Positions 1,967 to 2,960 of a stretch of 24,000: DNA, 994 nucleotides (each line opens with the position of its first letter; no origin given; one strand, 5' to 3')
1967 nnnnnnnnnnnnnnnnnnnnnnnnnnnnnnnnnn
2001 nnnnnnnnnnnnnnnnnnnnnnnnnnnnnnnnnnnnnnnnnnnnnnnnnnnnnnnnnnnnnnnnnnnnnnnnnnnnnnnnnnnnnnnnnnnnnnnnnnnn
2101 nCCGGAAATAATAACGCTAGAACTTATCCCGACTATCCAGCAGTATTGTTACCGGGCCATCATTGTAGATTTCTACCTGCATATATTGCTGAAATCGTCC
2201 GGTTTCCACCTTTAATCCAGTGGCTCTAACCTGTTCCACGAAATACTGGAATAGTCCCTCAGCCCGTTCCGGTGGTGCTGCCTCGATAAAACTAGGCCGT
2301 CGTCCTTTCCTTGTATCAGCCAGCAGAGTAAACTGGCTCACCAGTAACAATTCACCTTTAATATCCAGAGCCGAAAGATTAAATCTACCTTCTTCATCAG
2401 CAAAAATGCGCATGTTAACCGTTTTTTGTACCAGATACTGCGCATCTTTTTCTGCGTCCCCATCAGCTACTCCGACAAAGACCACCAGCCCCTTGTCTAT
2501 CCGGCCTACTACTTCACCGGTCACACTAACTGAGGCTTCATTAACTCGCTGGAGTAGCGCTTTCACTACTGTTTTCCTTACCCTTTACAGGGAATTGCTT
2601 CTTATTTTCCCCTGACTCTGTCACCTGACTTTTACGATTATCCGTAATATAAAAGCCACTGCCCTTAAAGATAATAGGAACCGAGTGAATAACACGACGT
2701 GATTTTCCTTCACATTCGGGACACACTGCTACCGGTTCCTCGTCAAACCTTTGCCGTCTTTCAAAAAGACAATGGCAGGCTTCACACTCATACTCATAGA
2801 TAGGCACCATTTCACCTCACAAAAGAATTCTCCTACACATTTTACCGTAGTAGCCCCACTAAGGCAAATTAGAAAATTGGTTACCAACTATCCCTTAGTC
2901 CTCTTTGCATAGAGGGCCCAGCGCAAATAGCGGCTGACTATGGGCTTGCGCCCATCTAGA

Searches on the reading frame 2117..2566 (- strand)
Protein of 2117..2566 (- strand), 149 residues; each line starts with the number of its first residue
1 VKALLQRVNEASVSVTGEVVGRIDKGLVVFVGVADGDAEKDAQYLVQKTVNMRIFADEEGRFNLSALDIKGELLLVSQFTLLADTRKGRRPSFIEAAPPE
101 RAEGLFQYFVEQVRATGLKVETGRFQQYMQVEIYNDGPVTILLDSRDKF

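Call 3: search_protein_families(library=pfam, proteins=[window:2117-2566:-], max_evalue=0.01)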
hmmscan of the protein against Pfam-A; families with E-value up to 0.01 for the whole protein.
window:2117-2566:- (149 aa): 1 family
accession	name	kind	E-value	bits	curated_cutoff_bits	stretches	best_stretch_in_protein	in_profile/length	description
PF02580.21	Tyr_Deacylase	-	3.1e-58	196.6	25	1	2-144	1-144/144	D-Tyr-tRNA(Tyr) deacylase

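Call 4: search_protein_families(library=ncbifam, proteins=[window:2117-2566:-], max_evalue=0.01)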
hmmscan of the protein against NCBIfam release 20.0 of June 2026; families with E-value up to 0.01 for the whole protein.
window:2117-2566:- (149 aa): 1 family
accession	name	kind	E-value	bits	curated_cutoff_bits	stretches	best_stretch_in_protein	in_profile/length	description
TIGR00256.1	TIGR00256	equivalog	2e-54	184.1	101.5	1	1-145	1-145/146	D-aminoacyl-tRNA deacylase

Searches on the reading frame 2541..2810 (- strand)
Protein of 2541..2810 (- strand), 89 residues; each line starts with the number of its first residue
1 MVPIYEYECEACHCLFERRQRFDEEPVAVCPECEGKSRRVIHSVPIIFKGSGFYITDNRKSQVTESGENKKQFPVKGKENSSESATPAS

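Call 3: search_protein_families(library=pfam, proteins=[window:2541-2810:-], max_evalue=0.01)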
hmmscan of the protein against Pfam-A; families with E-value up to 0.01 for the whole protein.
window:2541-2810:- (89 aa): 1 family
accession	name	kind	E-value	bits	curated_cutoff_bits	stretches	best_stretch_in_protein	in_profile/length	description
PF09723.15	Zn_ribbon_8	-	2.7e-11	43.7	34.4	1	3-41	2-41/41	Zinc ribbon domain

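Call 4: search_protein_families(library=ncbifam, proteins=[window:2541-2810:-], max_evalue=0.01)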
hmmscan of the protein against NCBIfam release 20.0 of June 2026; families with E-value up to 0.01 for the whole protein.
window:2541-2810:- (89 aa): 3 families
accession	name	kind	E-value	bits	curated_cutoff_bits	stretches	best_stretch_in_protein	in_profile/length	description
TIGR02605.1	CxxC_CxxC_SSSS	subfamily_domain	2.2e-16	59.6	31.3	1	3-52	2-52/52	FmdB family zinc ribbon protein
NF053663.1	RPWMISH_prot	domain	6.4e-08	33.3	120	1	3-78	2-71/115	RPWMISH domain-containing protein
NF003339.0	PRK04351.1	equivalog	0.00084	19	113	1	4-38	110-143/149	SprT family protein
